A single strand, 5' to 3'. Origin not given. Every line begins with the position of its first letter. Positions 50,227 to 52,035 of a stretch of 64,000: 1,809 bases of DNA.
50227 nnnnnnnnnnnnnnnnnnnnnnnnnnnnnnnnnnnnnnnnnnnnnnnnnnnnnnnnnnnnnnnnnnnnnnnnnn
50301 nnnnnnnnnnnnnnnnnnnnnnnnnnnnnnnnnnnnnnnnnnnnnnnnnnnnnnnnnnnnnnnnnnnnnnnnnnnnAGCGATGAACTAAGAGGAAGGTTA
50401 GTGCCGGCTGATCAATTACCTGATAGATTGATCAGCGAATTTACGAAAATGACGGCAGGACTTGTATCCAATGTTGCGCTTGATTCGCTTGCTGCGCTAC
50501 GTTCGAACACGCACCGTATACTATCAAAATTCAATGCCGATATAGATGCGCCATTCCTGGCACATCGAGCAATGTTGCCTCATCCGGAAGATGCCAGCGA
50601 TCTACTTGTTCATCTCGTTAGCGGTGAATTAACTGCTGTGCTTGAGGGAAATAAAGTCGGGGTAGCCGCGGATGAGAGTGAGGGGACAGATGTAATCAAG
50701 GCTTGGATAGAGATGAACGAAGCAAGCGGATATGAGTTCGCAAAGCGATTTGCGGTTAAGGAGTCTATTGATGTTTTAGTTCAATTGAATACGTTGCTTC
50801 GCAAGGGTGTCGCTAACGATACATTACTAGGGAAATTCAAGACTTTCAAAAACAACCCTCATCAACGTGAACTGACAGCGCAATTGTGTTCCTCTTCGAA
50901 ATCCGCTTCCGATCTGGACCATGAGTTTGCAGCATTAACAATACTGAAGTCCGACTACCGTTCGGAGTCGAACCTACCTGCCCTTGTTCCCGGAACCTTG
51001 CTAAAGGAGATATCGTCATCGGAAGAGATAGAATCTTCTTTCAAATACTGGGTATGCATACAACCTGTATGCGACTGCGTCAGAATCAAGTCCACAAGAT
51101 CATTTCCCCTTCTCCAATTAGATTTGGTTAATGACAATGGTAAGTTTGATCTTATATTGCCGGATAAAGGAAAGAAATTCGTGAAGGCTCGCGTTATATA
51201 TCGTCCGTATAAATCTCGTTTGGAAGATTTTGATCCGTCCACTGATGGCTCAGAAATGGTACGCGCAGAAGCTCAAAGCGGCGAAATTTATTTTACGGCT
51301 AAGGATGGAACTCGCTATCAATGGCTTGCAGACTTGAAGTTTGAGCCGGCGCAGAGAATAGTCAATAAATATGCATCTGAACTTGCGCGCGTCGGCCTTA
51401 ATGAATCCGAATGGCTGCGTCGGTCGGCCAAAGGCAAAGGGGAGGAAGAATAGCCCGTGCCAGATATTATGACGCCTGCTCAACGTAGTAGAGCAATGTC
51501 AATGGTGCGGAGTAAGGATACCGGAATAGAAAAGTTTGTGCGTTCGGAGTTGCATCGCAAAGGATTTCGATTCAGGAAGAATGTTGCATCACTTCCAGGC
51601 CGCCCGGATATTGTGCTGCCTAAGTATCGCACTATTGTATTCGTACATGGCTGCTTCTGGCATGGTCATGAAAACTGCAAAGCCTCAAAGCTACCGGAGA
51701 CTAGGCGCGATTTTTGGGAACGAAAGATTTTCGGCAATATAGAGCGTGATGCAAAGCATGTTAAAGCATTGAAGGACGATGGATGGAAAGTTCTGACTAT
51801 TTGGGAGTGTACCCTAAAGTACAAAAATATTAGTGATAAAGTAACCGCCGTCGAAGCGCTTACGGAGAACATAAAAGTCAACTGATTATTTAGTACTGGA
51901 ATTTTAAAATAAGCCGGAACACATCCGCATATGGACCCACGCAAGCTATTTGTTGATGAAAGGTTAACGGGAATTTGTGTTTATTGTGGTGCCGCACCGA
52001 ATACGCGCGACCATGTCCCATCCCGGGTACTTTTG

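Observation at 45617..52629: Five-gene cargo module: dcm, GHKL/histidine-kinase fusion, receiver-domain protein, vsr, HNH nuclease. Candidate undescribed methylation-linked two-component defence system.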

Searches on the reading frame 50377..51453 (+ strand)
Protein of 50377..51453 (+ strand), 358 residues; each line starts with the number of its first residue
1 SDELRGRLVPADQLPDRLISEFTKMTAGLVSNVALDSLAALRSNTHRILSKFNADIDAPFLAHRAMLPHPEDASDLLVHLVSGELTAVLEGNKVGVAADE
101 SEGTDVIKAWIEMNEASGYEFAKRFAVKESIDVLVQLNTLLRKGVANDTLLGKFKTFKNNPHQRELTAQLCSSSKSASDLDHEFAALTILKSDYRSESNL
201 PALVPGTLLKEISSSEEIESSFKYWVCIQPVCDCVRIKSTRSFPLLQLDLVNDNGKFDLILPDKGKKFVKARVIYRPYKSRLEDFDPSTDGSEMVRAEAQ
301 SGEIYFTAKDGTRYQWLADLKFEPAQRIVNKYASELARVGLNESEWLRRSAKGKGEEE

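Call 54: search_protein_families(library=pfam, proteins=[window:50377-51453:+], max_evalue=10)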
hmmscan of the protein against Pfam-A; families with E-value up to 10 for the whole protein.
window:50377-51453:+ (358 aa): 0 families

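Call 55: predict_structure(alignment_id=A2)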
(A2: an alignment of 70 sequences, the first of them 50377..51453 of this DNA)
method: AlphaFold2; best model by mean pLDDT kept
length: 358 residues; sequences in the alignment: 70
mean_pLDDT: 91.4   pTM: 0.84
mean pLDDT of the five models: 91.4, 91.1, 90.5, 90.5, 90.3
residues with pLDDT >= 90: 283; 70-90: 55; 50-70: 19; < 50: 1
segments of 3 or more residues with pLDDT < 50: none
pLDDT, mean of each block of 10 residues (from residue 1): 78 90 85 94 97 97 96 94 96 94 94 94 90 93 96 92 89 90 94 92 98 75 95 96 98 94 91 97 98 96 97 97 97 87 67 60
secondary structure, 60 per line:
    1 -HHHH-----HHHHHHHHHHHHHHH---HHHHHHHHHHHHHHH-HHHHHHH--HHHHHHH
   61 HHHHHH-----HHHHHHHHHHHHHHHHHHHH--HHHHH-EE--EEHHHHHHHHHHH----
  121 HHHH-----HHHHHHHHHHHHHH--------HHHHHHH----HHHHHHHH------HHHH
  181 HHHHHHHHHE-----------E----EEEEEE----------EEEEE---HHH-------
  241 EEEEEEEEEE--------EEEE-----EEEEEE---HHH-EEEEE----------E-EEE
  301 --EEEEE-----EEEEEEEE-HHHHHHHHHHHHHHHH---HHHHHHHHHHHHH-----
elements in order: H2-5 H11-25 H29-43 H45-51 H54-66 H72-91 H94-98 H106-116 H121-124 H130-143 H152-158 H163-170 H177-189 E207-212 E223-227 E241-250 E259-262 E268-273 E281-285 E298-300 E303-307 E313-320 H322-337 H341-353

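Call 57: fold_search(model_id=the predicted structure, library=pdb)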
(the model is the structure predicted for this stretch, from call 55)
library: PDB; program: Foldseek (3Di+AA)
matches with E <= 10: 557; with E <= 0.001: 0
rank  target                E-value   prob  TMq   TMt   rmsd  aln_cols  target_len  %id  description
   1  1kz7_A                4.5e-03  0.47  0.16  0.17  25.4       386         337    8  Crystal Structure of the DH/PH Fragment of Murine Dbs in Complex with the Placental Isoform of Human Cdc42 (released 2002-03-20)
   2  2pz1                  7.0e-03  0.23  0.12  0.12  24.7       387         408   10  Crystal Structure of Auto-inhibited Asef (released 2007-08-21)
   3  3ky9_A                7.8e-03  0.21  0.12  0.10  23.9       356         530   13  Autoinhibited Vav1 (released 2010-02-23)
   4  1kz7_C                9.6e-03  0.35  0.17  0.18  25.2       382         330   10  Crystal Structure of the DH/PH Fragment of Murine Dbs in Complex with the Placental Isoform of Human Cdc42 (released 2002-03-20)
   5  1lb1_A                9.6e-03  0.28  0.15  0.15  22.9       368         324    8  Crystal Structure of the Dbl and Pleckstrin homology domains of Dbs in complex with RhoA (released 2002-05-29)
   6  1kzg_A                1.0e-02  0.30  0.16  0.17  25.2       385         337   10  DbsCdc42(Y889F) (released 2002-03-20)
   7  3ky9_B                1.2e-02  0.21  0.14  0.11  24.2       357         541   13  Autoinhibited Vav1 (released 2010-02-23)
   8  1kzg_C                1.6e-02  0.28  0.16  0.17  24.8       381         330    9  DbsCdc42(Y889F) (released 2002-03-20)
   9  6nf1                  1.6e-02  0.16  0.12  0.09  23.3       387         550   12  Vav1 inhibited by an allosteric inhibitor: Vav1 inhibitors block GEF activity (released 2019-12-25)
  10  6d0t_A                1.9e-02  0.38  0.12  0.26  13.7       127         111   18  De novo design of a fluorescence-activating beta barrel - BB1 (released 2018-09-19)
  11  6d0t_B                2.4e-02  0.30  0.11  0.23  13.4       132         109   17  De novo design of a fluorescence-activating beta barrel - BB1 (released 2018-09-19)
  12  1rj2_D                2.5e-02  0.20  0.14  0.15  24.8       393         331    9  Crystal structure of the DH/PH fragment of Dbs without bound GTPase (released 2004-06-29)
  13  1x86_A                2.5e-02  0.13  0.12  0.12  23.0       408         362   13  Crystal Structure of the DH/PH domains of Leukemia-associated RhoGEF in complex with RhoA (released 2004-09-21)
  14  6new                  3.0e-02  0.15  0.13  0.13  24.4       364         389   11  Apo structure of the activated truncation of Vav1 (released 2019-12-25)
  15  1txd                  3.5e-02  0.16  0.14  0.14  24.0       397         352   12  Crystal Structure of the DH/PH domains of Leukemia-associated RhoGEF (released 2004-09-21)
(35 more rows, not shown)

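Call 62: search_solved_structures(query=A4, max_evalue=10)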
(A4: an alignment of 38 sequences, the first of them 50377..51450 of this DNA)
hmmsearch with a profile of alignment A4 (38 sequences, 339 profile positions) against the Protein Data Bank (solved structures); distinct sequences matched with E-value up to 10: 1.
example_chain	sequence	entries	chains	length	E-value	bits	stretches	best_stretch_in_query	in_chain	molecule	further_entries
9u78_A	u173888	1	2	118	1.8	11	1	65-139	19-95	Single Chain Protein of De Novo Designed Helix Bundles-4EH2 with KDPV Loop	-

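Call 68: search_protein_representatives(protein=window:50377-51453:+)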
Query: 358 residues. Proteins with E-value up to 0.001 (for the whole library): 1455; up to 1e-10: 1221; up to 1e-30: 494. The best 150 are listed.
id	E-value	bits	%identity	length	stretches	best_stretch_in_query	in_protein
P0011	1.3e-125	435.3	61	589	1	3-351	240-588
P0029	2.6e-117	408.0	57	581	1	3-352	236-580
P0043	1.2e-94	333.5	49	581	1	3-355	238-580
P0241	5.5e-69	249.2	42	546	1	3-350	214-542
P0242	2.5e-68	247.1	43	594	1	5-351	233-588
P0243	6.5e-67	242.4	43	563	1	3-353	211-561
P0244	9.3e-67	241.9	46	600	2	160-352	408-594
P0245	6.1e-66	239.2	40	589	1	3-354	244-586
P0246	9.4e-65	235.3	38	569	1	3-351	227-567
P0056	3.3e-64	233.5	44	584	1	4-351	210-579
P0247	7.5e-64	232.3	40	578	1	7-348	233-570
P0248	1.1e-63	231.7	40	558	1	6-351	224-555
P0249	3.6e-63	230.1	41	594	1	12-351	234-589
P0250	4.2e-63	229.9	41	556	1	8-349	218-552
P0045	6.4e-63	229.3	41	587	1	2-354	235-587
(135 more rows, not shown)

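Call 94: fold_search(model_id=the predicted structure, library=viral)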
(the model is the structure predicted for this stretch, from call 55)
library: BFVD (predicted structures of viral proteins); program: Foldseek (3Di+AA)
matches with E <= 10: 576; with E <= 0.001: 0
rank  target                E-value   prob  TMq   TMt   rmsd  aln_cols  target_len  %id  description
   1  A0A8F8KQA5            5.8e-03  0.80  0.15  0.17  19.8       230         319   13  Uncharacterized protein [Clandestinovirus]
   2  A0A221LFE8            3.4e-02  0.30  0.15  0.19  67.7       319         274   11  (no name in the UniProt tables at hand)
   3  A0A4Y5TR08            5.0e-02  0.94  0.17  0.37  10.5       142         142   13  (no name in the UniProt tables at hand)
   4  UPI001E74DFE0         5.2e-02  0.15  0.08  0.08  15.1       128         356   19  (no name look-up for this kind of identifier)
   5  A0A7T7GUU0            5.5e-02  0.10  0.12  0.08  22.7       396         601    9  Serine protease [Wifsystermes virus]
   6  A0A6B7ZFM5            5.8e-02  0.09  0.10  0.14  21.2       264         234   11  Uncharacterized protein [Klebsiella phage N1M2]
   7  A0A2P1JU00            8.0e-02  0.18  0.16  0.16  28.6       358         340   13  Putative tail tape measure protein [Anoxybacillus phage A403]
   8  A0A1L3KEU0            1.1e-01  0.09  0.12  0.09  23.2       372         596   10  (no name in the UniProt tables at hand)
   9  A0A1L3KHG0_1          1.1e-01  0.06  0.10  0.05  18.8       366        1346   11  (no name in the UniProt tables at hand)
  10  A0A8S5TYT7            1.4e-01  0.15  0.08  0.20  10.7        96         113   16  Uncharacterized protein [Siphoviridae sp. ctnPP24]
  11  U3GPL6                1.4e-01  0.07  0.10  0.08  22.7       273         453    8  Tegument protein [Suid betaherpesvirus 2]
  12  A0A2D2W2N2            1.6e-01  0.12  0.11  0.14  18.0       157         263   10  Uncharacterized protein [Stenotrophomonas phage vB_SmaS_DLP_5]
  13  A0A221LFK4            1.6e-01  0.08  0.13  0.05  30.9       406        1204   12  Polyprotein (Fragment) [Barns Ness breadcrumb sponge aquatic picorna-like virus 5]
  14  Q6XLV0                1.8e-01  0.07  0.12  0.13  17.4       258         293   12  FirrV-1-G3 [Feldmannia irregularis virus a]
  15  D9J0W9                2.1e-01  0.44  0.21  0.32  19.1       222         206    8  Gp171 [Brochothrix phage A9]
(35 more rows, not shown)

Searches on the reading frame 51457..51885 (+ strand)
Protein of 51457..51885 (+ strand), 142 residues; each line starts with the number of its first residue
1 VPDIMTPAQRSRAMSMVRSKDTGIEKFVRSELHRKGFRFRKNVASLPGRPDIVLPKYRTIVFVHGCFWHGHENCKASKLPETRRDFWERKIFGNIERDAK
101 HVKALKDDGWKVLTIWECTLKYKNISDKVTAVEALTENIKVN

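Call 3: search_protein_families(library=pfam, proteins=[window:51457-51885:+], max_evalue=0.1)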
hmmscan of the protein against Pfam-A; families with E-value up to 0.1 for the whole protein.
window:51457-51885:+ (142 aa): 2 families
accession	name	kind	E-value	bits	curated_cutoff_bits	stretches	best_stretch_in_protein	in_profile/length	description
PF03852.21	Vsr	-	3.8e-32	110.4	27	1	3-72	2-71/74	DNA mismatch endonuclease Vsr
PF18741.7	MTES_1575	-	0.022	15.3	38.2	0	94-120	55-81/96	REase_MTES_1575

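Call 4: search_protein_families(library=padloc, proteins=[window:51457-51885:+], max_evalue=0.1)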
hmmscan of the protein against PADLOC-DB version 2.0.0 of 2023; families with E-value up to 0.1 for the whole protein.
window:51457-51885:+ (142 aa): 1 family
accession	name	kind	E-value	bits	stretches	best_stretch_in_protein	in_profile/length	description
PDLC03397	Vsr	-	6.4e-38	128.3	1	1-139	1-134/156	Type II nicking endonuclease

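Call 5: search_protein_families(library=ncbifam, proteins=[window:51457-51885:+], max_evalue=0.1)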
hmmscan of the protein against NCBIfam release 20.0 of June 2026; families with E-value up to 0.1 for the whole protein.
window:51457-51885:+ (142 aa): 1 family
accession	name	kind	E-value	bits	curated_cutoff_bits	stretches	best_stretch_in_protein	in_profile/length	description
TIGR00632.1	vsr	subfamily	4.2e-42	143.2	97.85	1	1-118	1-118/119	DNA mismatch endonuclease Vsr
